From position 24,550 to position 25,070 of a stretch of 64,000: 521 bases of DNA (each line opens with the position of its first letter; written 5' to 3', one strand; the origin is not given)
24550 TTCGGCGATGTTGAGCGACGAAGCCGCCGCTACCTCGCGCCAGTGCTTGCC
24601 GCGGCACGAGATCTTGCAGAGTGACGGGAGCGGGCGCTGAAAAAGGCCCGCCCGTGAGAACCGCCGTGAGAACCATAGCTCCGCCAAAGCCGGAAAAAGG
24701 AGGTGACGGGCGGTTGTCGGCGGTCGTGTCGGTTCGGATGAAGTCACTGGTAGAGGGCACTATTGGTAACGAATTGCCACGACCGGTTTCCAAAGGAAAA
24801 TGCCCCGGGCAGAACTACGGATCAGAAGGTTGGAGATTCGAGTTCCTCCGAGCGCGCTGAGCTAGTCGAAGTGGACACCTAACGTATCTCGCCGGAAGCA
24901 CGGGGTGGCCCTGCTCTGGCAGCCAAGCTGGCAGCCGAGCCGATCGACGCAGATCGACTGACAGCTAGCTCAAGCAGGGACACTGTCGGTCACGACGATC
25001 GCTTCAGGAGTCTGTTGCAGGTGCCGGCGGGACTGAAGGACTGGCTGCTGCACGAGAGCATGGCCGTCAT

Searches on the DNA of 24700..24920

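Call 73: search_rna_families(source=window, start=24700, end=24920, threshold=evalue, max_evalue=1, show_alignments=1)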
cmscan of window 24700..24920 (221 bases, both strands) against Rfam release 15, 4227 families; matches with E-value up to 1: 1.
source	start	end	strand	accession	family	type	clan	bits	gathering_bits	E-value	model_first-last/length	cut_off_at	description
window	24845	24882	-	RF02087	Yar_3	Gene; lncRNA;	-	12.8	50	0.38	32-67/67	no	Yellow-achaete intergenic RNA conserved region 3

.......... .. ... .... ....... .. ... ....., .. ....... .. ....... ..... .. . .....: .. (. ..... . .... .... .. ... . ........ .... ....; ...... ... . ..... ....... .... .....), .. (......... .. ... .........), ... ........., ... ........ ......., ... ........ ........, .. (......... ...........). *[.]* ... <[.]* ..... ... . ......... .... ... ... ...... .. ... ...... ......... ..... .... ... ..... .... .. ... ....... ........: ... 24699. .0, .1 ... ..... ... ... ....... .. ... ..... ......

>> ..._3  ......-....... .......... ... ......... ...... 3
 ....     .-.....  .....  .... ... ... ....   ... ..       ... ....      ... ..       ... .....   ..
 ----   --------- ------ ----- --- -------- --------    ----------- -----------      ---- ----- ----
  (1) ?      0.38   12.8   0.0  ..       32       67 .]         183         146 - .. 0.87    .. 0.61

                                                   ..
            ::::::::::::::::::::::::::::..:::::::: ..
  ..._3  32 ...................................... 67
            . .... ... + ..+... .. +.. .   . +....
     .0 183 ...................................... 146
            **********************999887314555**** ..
